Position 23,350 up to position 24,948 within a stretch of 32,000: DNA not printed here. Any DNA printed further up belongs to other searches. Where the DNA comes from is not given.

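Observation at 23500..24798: GH4-like enzyme next to anmK has lost both canonical Mn2+ ligands (Cys to Ser172, His to Glu202)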

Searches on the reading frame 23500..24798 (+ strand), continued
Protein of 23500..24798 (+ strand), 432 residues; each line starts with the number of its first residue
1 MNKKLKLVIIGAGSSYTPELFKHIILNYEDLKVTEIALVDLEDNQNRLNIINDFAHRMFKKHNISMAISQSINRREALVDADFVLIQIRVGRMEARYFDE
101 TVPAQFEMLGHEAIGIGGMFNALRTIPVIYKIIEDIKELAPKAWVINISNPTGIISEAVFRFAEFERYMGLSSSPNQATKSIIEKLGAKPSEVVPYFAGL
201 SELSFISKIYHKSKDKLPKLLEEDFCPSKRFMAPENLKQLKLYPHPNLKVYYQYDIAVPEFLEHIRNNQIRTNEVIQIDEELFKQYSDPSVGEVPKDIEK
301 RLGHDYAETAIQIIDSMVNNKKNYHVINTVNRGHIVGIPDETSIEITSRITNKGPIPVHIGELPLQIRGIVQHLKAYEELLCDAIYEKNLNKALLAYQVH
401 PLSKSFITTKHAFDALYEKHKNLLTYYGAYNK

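Call 22: find_encoding_contigs(protein=P0015, flank=10000, max_places=1)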
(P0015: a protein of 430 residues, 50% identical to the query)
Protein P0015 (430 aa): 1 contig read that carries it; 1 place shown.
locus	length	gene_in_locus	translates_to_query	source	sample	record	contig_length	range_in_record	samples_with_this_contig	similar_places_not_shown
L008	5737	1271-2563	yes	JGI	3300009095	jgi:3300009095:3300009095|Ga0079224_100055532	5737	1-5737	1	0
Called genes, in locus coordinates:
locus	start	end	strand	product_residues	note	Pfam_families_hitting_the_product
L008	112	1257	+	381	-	PF03702:AnmK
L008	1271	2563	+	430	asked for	PF02056:Glyco_hydro_4, PF11975:Glyco_hydro_4C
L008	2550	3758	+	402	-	PF02638:GHL10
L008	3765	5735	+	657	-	?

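Call 33: predict_structure(alignment_id=A2)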
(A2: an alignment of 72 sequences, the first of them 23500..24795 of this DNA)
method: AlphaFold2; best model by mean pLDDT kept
length: 432 residues; sequences in the alignment: 72
mean_pLDDT: 95.1   pTM: 0.93
mean pLDDT of the five models: 95.1, 94.8, 94.2, 94.2, 94.1
residues with pLDDT >= 90: 402; 70-90: 26; 50-70: 3; < 50: 1
segments of 3 or more residues with pLDDT < 50: none
pLDDT, mean of each block of 10 residues (from residue 1): 84 97 96 97 97 98 97 97 97 96 96 93 98 98 97 97 95 92 95 96 96 96 91 91 94 92 94 94 98 94 88 96 96 95 97 96 92 97 98 97 95 98 93 73
secondary structure, 60 per line:
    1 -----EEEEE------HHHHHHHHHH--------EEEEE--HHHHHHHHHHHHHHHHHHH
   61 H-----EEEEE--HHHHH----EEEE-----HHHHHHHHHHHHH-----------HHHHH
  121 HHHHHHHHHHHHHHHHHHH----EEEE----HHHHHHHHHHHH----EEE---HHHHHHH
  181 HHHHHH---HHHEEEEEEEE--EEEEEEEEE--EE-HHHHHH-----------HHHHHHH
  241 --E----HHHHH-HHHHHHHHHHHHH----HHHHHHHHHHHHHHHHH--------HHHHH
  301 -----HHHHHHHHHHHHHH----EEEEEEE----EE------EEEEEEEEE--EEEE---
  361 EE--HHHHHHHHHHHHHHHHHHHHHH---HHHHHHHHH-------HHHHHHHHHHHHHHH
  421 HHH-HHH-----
elements in order: E6-10 H17-26 E35-39 H42-61 E67-71 H74-78 E83-86 H92-104 H116-139 E144-147 H152-163 E168-170 H174-186 E193-200 E203-211 H217-222 H234-240 H248-252 H254-266 H271-287 H296-300 H306-319 E324-330 E343-351 E354-357 H365-386 H390-398 H406-423

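Call 37: search_protein_representatives(alignment_id=A1)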
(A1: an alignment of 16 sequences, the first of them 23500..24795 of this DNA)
Query: 16 sequences, 432 profile positions. Proteins with E-value up to 0.001 (for the whole library): 6344; up to 1e-10: 3431; up to 1e-30: 871. The best 150 are listed.
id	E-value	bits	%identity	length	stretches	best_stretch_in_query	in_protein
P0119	6.5e-146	502.8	-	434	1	1-430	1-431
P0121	8.7e-137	472.7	-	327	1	3-332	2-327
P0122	5.3e-120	417.4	-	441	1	4-428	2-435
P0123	1.6e-118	412.5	-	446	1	1-427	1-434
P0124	2.7e-115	401.9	-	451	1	3-429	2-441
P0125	3.2e-115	401.6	-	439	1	3-427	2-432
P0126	1.4e-114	399.5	-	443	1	3-429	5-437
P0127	5.9e-114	397.4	-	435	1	3-427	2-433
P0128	1.2e-113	396.4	-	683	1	5-426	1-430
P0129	6.5e-112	390.7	-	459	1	4-427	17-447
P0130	4.6e-110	384.6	-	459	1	5-429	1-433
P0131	2.3e-109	382.3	-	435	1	4-427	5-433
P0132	3.3e-109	381.8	-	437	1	5-427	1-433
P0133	7.6e-106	370.7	-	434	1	3-427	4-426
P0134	5.5e-105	367.9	-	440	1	5-430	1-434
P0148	1.2e-97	343.8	-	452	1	1-429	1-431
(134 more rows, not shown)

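Call 39: find_encoding_contigs(protein=P0119, flank=10000, max_places=2)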
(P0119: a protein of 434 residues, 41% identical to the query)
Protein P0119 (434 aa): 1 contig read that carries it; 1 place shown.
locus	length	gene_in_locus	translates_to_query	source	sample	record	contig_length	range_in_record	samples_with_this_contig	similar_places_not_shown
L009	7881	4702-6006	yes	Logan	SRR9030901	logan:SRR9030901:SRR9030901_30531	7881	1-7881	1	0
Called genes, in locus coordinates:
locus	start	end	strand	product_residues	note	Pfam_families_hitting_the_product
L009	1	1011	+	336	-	?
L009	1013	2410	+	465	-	PF01565:FAD_binding_4, PF02913:FAD-oxidase_C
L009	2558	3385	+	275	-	PF01418:HTH_6, PF01380:SIS, PF13580:SIS_2 (weak)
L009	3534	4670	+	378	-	PF03702:AnmK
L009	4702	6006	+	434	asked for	PF02056:Glyco_hydro_4, PF11975:Glyco_hydro_4C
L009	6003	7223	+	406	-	PF02638:GHL10, PF02065:Melibiase (faint)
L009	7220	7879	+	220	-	?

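Call 40: fold_search(model_id=the predicted structure, library=pdb)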
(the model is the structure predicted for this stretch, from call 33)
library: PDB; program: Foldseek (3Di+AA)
matches with E <= 10: 1335; with E <= 0.001: 523
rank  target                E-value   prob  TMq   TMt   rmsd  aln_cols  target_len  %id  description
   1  1s6y                  1.4e-37  1.00  0.92  0.95   2.1       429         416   36  2.3A crystal structure of phospho-beta-glucosidase (released 2004-05-25)
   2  5c3m_D                5.0e-37  1.00  0.91  0.96   1.7       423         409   37  Crystal structure of Gan4C, a GH4 6-phospho-glucosidase from Geobacillus stearothermophilus (released 2016-06-29)
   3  5c3m_C                4.6e-36  1.00  0.91  0.96   1.7       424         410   37  Crystal structure of Gan4C, a GH4 6-phospho-glucosidase from Geobacillus stearothermophilus (released 2016-06-29)
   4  5c3m_B                5.7e-36  1.00  0.91  0.96   1.8       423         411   37  Crystal structure of Gan4C, a GH4 6-phospho-glucosidase from Geobacillus stearothermophilus (released 2016-06-29)
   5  5c3m_A                8.9e-36  1.00  0.90  0.95   2.5       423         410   36  Crystal structure of Gan4C, a GH4 6-phospho-glucosidase from Geobacillus stearothermophilus (released 2016-06-29)
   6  1up7_A                1.3e-32  1.00  0.91  0.94   2.0       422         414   27  Structure of the 6-phospho-beta glucosidase from Thermotoga maritima at 2.4 Angstrom resolution in the tetragonal form (released 2004-11-18)
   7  1up7_H                1.1e-31  1.00  0.89  0.94   1.9       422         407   27  Structure of the 6-phospho-beta glucosidase from Thermotoga maritima at 2.4 Angstrom resolution in the tetragonal form (released 2004-11-18)
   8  1up4_A                1.9e-31  1.00  0.89  0.94   2.1       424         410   27  Structure of the 6-phospho-beta glucosidase from Thermotoga maritima at 2.85 Angstrom resolution in the monoclinic for (released 2004-11-18)
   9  1up7_B                2.0e-31  1.00  0.89  0.94   1.9       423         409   27  Structure of the 6-phospho-beta glucosidase from Thermotoga maritima at 2.4 Angstrom resolution in the tetragonal form (released 2004-11-18)
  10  1up6_G                2.5e-31  1.00  0.89  0.95   1.9       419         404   27  Structure of the 6-phospho-beta glucosidase from Thermotoga maritima at 2.55 Angstrom resolution in the tetragonal for (released 2004-08-02)
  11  1up4_C                3.3e-31  1.00  0.89  0.94   1.9       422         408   27  Structure of the 6-phospho-beta glucosidase from Thermotoga maritima at 2.85 Angstrom resolution in the monoclinic for (released 2004-11-18)
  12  1up7_F                3.6e-31  1.00  0.90  0.95   1.9       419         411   27  Structure of the 6-phospho-beta glucosidase from Thermotoga maritima at 2.4 Angstrom resolution in the tetragonal form (released 2004-11-18)
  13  1up6_A                4.4e-31  1.00  0.90  0.94   2.1       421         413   28  Structure of the 6-phospho-beta glucosidase from Thermotoga maritima at 2.55 Angstrom resolution in the tetragonal for (released 2004-08-02)
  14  1up6_D                4.7e-31  1.00  0.89  0.95   1.8       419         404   27  Structure of the 6-phospho-beta glucosidase from Thermotoga maritima at 2.55 Angstrom resolution in the tetragonal for (released 2004-08-02)
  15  1up6_C                4.7e-31  1.00  0.88  0.94   2.1       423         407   27  Structure of the 6-phospho-beta glucosidase from Thermotoga maritima at 2.55 Angstrom resolution in the tetragonal for (released 2004-08-02)
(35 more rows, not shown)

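Call 71: search_protein_families(library=pfam, proteins=[L006:1328-2743:+, L006:2740-3594:+, L006:3591-4133:+], max_evalue=0.01)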
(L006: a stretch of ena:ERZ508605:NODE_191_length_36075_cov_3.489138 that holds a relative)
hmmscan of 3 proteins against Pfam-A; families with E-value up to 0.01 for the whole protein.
L006:1328-2743:+ (471 aa): 1 family
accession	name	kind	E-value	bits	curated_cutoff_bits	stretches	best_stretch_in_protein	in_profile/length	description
PF00480.26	ROK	-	9.5e-07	29.1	22.9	1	158-439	2-271/294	ROK family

L006:2740-3594:+ (284 aa): 1 family
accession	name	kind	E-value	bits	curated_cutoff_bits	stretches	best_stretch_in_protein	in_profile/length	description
PF02585.22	PIG-L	-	1.8e-16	61.3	28.2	1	29-155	2-126/129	GlcNAc-PI de-N-acetylase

L006:3591-4133:+ (180 aa): 3 families
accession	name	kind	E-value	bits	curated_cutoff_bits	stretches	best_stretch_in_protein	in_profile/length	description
PF13472.12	Lipase_GDSL_2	-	1.3e-24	88.1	32.9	1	7-170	1-178/178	GDSL-like Lipase/Acylhydrolase family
PF00657.28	Lipase_GDSL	-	3.5e-12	47.4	23.6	1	21-173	40-206/208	GDSL-like Lipase/Acylhydrolase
PF04311.20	DUF459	-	1.7e-06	27.9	27.2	1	48-174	58-193/197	Protein of unknown function (DUF459)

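Call 72: find_homologous_proteins(query=P0148, max_evalue=1e-30)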
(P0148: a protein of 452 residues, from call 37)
Query P0148 (452 aa): 3253 proteins with E <= 1e-30 among 8000 candidates; the best 120 are listed.
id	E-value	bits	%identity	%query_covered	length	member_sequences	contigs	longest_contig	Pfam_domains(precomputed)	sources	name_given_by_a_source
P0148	2.0e-292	988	100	100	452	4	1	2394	PF11975.14,PF02056.23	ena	-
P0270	8.8e-226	768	74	100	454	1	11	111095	PF11975.14,PF02056.23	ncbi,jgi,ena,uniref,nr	ncbi:6-phospho-beta-glucosidase [uncultured Clostridium sp.]|jgi:6-phospho-beta-glucosidase|uniref:f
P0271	2.1e-211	721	71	99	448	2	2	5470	PF11975.14,PF02056.23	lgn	-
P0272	5.9e-210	716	73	95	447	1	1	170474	PF11975.14,PF02056.23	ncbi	ncbi:MAG: 6-phospho-beta-glucosidase [Sarcina sp.]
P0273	2.3e-114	401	43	97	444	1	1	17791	PF11975.14,PF02056.23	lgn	-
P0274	3.0e-111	391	43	96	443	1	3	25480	PF11975.14,PF02056.23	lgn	-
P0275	3.0e-111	391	42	97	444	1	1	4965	PF11975.14,PF02056.23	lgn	-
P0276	5.4e-111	390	42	97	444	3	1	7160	PF11975.14,PF02056.23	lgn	-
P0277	1.9e-110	388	44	95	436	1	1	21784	PF11975.14,PF02056.23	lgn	-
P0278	4.4e-110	387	43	95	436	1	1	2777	PF11975.14,PF02056.23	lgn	-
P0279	7.1e-110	386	41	97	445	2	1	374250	PF11975.14,PF02056.23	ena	-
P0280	1.4e-109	385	43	95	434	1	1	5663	PF11975.14,PF02056.23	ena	-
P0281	1.7e-109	385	43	95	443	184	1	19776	PF11975.14,PF02056.23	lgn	-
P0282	2.9e-109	384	43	95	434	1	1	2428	PF11975.14,PF02056.23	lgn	-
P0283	3.2e-109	384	44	95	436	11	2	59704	PF11975.14,PF02056.23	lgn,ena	-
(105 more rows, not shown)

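Call 73: find_encoding_contigs(protein=P0270, flank=8000, max_places=1)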
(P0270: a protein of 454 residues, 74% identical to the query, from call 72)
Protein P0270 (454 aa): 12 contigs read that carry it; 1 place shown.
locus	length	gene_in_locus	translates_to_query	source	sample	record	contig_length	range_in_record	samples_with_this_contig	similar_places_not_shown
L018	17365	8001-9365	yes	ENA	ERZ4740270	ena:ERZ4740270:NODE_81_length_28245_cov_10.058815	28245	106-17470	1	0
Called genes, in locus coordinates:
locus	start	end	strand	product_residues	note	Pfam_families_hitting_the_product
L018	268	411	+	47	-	-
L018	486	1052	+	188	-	-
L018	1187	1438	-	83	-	-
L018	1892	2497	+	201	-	PF09335:VTT_dom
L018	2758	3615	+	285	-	PF02645:DegV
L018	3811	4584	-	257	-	PF07070:Spo0M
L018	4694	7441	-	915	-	-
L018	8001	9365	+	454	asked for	PF02056:Glyco_hydro_4, PF11975:Glyco_hydro_4C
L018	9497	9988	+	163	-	-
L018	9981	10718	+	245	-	-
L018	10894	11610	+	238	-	PF08808:RES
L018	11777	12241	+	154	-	-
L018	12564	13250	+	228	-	PF00072:Response_reg, PF00486:Trans_reg_C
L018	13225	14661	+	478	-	PF00672:HAMP, PF00512:HisKA, PF02518:HATPase_c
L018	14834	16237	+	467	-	PF03553:Na_H_antiporter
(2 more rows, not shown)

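Call 77: search_protein_families(library=ncbifam, proteins=[L006:1328-2743:+, L006:2740-3594:+, L006:3591-4133:+, L006:6272-7669:+, L006:10001-11320:+], max_evalue=0.001)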
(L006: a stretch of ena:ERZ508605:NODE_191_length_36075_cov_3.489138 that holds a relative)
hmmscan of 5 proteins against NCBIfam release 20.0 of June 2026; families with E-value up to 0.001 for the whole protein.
L006:1328-2743:+ (471 aa): 1 family
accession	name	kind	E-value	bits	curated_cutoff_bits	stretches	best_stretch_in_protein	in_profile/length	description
TIGR00744.1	ROK_glcA_fam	subfamily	1.1e-05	24.8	260.35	1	159-417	2-264/318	ROK family glucokinase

L006:2740-3594:+ (284 aa): 2 families
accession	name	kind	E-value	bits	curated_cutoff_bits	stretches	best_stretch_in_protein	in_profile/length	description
TIGR04000.1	thiol_BshB2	equivalog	5.8e-09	35.9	195.25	1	30-198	6-173/217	bacillithiol biosynthesis deacetylase BshB2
TIGR04001.1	thiol_BshB1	equivalog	1.6e-05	24.7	182.5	1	28-158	5-122/226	bacillithiol biosynthesis deacetylase BshB1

L006:3591-4133:+ (180 aa): 0 families

L006:6272-7669:+ (465 aa): 11 families
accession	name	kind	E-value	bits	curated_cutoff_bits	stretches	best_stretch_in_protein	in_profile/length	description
TIGR00387.1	glcD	equivalog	2.6e-116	388.9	567.9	1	52-462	6-413/413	glycolate oxidase subunit GlcD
NF008408.0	PRK11230.1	equivalog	1.2e-80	271.4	897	1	36-463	48-471/499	glycolate oxidase subunit GlcD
NF049975.1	2HglutDHaseYdiJ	equivalog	9.6e-45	152.7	1350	2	190-464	253-540/1018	D-2-hydroxyglutarate dehydrogenase YdiJ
NF008439.0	PRK11282.1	equivalog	7.4e-34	117.1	284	1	54-253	9-206/358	glycolate oxidase subunit GlcE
NF053785.1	DcplphribOxDprE1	equivalog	2.3e-11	43.6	500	1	50-217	21-182/449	decaprenylphosphoryl-beta-D-ribose oxidase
TIGR01678.1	FAD_lactone_ox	subfamily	4.3e-11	42.4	396.8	1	39-217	10-180/438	sugar 1,4-lactone oxidase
TIGR01677.1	pln_FAD_oxido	subfamily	9.6e-11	40.9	383.1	1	82-231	74-227/560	FAD-dependent oxidoreductase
NF041227.1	BagG_FevA2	exception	1.8e-09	36.7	850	1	42-218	44-210/455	bagremycin/ferroverdin biosynthesis FAD-dependent oxygenase BagG/FevA2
TIGR01679.1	bact_FAD_ox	subfamily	7.7e-08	31.6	292.25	1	38-218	6-175/419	FAD-linked oxidoreductase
NF041226.1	BagK_FevA1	equivalog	9.9e-07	27.5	800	1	40-218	37-206/453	bagremycin/ferroverdin biosynthesis FAD-dependent oxygenase BagK/FevA1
NF010480.0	PRK13905.1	equivalog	1.4e-05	24.1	259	1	45-179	35-162/303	UDP-N-acetylmuramate dehydrogenase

L006:10001-11320:+ (439 aa): 2 families
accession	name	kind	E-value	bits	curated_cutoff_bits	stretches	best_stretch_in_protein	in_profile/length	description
NF011657.0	PRK15076.1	subfamily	2.4e-58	197.8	486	1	4-435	2-430/432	alpha-galactosidase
NF041089.1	alpha_gluc_AglA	equivalog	7.2e-13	48.2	650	2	5-230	1-227/464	alpha-glucosidase AglA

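Call 82: find_encoding_contigs(protein=P0050, flank=10000, max_places=1)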
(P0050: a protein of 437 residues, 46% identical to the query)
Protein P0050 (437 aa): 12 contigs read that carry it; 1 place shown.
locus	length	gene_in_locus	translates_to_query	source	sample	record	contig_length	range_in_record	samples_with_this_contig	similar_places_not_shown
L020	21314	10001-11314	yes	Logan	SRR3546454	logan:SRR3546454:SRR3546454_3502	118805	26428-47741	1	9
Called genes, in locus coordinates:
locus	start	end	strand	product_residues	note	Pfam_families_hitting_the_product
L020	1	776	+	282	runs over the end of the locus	PF02585:PIG-L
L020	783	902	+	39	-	-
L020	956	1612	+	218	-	-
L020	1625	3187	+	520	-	PF09992:NAGPA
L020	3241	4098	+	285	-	PF01012:ETF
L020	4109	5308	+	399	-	PF01012:ETF, PF00766:ETF_alpha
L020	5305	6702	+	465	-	PF01565:FAD_binding_4, PF02913:FAD-oxidase_C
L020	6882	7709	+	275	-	PF01418:HTH_6, PF01380:SIS, PF13580:SIS_2 (weak)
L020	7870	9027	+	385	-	PF03702:AnmK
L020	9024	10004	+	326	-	PF01869:BcrAD_BadFG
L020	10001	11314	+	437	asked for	PF02056:Glyco_hydro_4, PF11975:Glyco_hydro_4C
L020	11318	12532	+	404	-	PF02638:GHL10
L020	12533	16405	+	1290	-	PF02638:GHL10, PF02065:Melibiase (faint), PF14871:GHL6 (faint), PF02638:GHL10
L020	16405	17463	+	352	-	PF00144:Beta-lactamase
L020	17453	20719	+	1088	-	PF02368:Big_2 (weak), PF22359:Big-like (faint), PF26182:Ig_NUP210_5th (faint), PF26918:Ig_Eae (faint), PF02368:Big_2, PF01510:Amidase_2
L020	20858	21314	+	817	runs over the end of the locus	-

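Call 84: search_protein_families(library=ncbifam, proteins=[L020:9024-10004:+, L020:956-1612:+], max_evalue=0.001)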
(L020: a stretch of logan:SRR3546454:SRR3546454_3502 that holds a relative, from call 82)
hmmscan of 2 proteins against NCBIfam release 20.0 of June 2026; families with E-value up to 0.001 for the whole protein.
L020:9024-10004:+ (326 aa): 1 family
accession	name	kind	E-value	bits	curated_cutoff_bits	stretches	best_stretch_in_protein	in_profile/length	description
NF046058.1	NagK_SO3507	equivalog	1.4e-15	57.6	370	1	4-304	11-291/295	N-acetylglucosamine kinase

L020:956-1612:+ (218 aa): 0 families
